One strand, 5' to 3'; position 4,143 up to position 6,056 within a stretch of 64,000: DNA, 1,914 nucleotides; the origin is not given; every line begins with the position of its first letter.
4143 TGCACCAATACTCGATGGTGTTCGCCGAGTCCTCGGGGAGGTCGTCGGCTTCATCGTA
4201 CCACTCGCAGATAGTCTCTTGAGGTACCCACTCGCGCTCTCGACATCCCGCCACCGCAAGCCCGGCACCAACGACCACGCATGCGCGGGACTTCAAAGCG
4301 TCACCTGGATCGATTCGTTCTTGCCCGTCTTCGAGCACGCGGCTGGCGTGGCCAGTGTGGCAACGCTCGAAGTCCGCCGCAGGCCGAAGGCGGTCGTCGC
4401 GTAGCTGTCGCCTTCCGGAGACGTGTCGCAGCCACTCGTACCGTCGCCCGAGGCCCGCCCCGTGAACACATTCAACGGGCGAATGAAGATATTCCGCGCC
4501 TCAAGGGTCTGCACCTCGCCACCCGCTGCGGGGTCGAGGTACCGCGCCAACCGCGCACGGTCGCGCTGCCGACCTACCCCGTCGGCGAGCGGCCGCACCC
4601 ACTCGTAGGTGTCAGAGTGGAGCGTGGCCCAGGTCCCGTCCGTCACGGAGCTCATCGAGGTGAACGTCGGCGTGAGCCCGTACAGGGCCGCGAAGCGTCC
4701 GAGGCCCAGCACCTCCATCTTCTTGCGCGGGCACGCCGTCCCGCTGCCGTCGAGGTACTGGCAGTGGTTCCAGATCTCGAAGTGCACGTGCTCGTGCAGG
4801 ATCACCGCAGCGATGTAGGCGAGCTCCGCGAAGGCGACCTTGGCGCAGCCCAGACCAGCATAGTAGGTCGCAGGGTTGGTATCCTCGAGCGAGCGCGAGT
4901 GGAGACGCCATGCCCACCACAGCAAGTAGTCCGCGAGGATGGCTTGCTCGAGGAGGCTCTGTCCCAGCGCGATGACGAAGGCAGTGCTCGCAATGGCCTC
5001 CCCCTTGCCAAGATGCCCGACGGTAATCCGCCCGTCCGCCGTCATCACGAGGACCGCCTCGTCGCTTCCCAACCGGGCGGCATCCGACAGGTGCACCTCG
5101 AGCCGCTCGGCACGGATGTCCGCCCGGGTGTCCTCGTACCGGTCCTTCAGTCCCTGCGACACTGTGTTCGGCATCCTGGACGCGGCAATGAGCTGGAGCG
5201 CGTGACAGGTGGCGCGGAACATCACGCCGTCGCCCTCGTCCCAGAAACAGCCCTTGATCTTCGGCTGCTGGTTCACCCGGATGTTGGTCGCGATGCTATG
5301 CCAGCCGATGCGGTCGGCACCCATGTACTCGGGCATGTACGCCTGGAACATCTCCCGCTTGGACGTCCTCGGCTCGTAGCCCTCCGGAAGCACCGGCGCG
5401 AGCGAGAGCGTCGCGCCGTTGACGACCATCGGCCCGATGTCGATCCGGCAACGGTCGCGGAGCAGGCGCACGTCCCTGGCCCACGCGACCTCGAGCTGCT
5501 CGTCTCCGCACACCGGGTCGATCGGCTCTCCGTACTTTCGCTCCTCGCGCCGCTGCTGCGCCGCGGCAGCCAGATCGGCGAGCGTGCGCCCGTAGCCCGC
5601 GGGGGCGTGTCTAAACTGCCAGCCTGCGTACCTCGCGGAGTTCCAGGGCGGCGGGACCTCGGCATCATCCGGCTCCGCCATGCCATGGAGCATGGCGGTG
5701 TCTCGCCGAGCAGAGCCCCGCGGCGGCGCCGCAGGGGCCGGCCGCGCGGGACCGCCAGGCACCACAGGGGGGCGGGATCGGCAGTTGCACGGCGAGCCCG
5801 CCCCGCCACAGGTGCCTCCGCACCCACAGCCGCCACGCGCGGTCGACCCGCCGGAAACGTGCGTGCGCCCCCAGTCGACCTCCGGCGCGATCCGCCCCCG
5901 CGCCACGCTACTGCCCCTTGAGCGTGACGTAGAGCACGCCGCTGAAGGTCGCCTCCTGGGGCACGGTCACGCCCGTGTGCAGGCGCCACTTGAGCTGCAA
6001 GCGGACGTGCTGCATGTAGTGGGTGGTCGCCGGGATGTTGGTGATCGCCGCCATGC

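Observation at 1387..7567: Tandemly duplicated, translationally coupled three-gene cassette (small beta-rich protein, then tagged Cys-knuckle/HExxH protein, then Cys-rich lipoprotein) with effector/immunity-like diversification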

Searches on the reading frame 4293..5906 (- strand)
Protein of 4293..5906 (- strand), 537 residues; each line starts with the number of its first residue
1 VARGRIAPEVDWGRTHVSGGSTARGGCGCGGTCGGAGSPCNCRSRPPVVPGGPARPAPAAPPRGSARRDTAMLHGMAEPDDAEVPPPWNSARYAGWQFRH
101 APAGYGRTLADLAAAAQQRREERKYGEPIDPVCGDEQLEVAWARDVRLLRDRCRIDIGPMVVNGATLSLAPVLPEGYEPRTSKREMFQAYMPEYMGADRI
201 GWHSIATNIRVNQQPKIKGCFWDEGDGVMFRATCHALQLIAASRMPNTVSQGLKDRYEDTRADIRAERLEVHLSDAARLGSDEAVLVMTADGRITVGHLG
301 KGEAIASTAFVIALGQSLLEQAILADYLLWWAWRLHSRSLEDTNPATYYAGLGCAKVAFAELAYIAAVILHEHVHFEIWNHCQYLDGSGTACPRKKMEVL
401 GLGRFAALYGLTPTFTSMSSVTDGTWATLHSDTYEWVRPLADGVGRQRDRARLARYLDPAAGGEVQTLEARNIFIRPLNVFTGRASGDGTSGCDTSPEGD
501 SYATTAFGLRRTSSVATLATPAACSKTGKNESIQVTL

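Call 3: search_protein_families(library=pfam, proteins=[window:4293-5906:-], max_evalue=1)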
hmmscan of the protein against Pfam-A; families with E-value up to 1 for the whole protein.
window:4293-5906:- (537 aa): 1 family
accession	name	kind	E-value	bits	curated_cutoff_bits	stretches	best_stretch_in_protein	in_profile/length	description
PF01568.27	Molydop_binding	-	0.19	12.2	26.8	1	255-298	19-63/110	Molydopterin dinucleotide binding domain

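Call 4: search_protein_families(library=ncbifam, proteins=[window:4293-5906:-], max_evalue=1)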
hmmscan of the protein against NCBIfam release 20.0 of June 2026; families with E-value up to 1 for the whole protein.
window:4293-5906:- (537 aa): 0 families

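Call 26: search_protein_families(library=phrogs, proteins=[window:4293-5906:-], max_evalue=0.1)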
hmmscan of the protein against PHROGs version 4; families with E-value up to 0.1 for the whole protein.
window:4293-5906:- (537 aa): 0 families

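Call 27: search_protein_families(library=padloc, proteins=[window:4293-5906:-], max_evalue=0.1)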
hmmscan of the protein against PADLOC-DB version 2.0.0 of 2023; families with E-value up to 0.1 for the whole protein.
window:4293-5906:- (537 aa): 0 families

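Call 28: find_homologous_proteins(query=window:4293-5906:-, max_evalue=0.001)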
Query window:4293-5906:- (537 aa): 2 proteins with E <= 0.001 among 8000 candidates.
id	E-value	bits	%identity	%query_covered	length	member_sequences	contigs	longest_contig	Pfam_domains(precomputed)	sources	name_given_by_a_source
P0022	0.0e+0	1078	100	87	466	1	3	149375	-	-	-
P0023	6.9e-111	390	46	79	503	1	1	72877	-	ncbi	-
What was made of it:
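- Checked: The source gene call started C at Met72, omitting the tag (call 28).
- Tried and rejected: C starting at Met72, as in the source gene call (call 28).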

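Call 29: find_encoding_contigs(protein=P0023, flank=10000, max_places=3)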
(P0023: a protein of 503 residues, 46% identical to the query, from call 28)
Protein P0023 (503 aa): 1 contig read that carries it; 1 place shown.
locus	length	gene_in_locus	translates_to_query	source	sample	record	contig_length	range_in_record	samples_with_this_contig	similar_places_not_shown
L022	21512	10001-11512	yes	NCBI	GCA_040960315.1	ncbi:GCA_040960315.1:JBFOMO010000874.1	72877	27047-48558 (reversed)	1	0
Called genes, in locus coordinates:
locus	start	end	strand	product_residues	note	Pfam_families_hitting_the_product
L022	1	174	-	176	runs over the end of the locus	-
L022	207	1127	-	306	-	-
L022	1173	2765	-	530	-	PF01266:DAO (faint), PF01593:Amino_oxidase, PF13450:NAD_binding_8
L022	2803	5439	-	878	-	PF13620:CarboxypepD_reg (weak)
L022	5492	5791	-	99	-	-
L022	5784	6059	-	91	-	-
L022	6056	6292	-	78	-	-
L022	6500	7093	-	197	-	-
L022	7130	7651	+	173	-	PF00156:Pribosyltran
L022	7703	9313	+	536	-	-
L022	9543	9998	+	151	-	-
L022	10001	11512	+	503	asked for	-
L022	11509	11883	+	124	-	-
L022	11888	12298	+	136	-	-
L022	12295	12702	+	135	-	-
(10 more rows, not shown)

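Call 53: find_related_loci(query=A4, collection=genome_contigs, flank=8000)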
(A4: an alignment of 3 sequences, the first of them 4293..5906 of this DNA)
Query A4 (537 aa) in genome_contigs; peptide patterns used: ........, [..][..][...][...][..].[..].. (x = any residue, [..] = any of these).
32 stretches matched a pattern, but none encodes a relative of the query by tblastn (E <= 1e-3).

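Call 66: predict_structure(alignment_id=A5)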
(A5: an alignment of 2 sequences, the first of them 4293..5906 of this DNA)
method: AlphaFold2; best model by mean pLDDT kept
length: 537 residues; sequences in the alignment: 2
mean_pLDDT: 28.7   pTM: 0.21
mean pLDDT of the five models: 28.7, 28.6, 27.6, 27.3, 26.1
residues with pLDDT >= 90: 0; 70-90: 0; 50-70: 0; < 50: 537
segments of 3 or more residues with pLDDT < 50: 1-537
pLDDT, mean of each block of 10 residues (from residue 1): 22 22 23 27 28 26 25 25 28 28 33 34 32 25 24 26 26 29 35 31 28 23 28 36 31 37 32 28 29 29 29 38 40 33 31 32 34 29 30 28 29 24 23 26 29 32 26 23 25 31 26 26 29 27
secondary structure, 60 per line:
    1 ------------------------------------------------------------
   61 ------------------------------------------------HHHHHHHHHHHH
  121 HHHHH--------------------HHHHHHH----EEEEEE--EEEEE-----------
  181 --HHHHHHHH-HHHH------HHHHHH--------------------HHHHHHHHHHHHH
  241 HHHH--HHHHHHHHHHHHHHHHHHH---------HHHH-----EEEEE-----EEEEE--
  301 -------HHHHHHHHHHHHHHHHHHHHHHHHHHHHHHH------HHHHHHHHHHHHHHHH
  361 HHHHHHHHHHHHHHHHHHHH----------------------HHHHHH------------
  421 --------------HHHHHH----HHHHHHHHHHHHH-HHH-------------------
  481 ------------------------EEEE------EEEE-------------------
elements in order: H109-125 H146-152 E157-162 E165-169 H183-190 H192-195 H202-207 H228-244 H247-265 H275-278 E284-288 E294-298 H308-338 H345-380 H403-408 H435-440 H445-457 E505-508 E515-518
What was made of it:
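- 4293..5906 (-): C: 537-aa tagged effector-like protein. GTG start 1 nt after the B stop. A disordered G/A/P/R-rich N-terminus is followed by an HExxH body. AF2 failed (call 66).
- Closest known: Zincin metallopeptidase toxin domains. Different: The third metal ligand and the fold are unknown because the model failed (call 66).
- The C structure could not be modelled (pLDDT 28.7, call 66).
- Tried and rejected: It failed (pLDDT 28.7, call 66), so no fold search was run on it.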

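Call 72: search_solved_structures(query=A4, max_evalue=10)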
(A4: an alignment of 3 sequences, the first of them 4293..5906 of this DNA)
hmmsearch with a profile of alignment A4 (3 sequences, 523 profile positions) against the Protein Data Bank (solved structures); distinct sequences matched with E-value up to 10: 0.
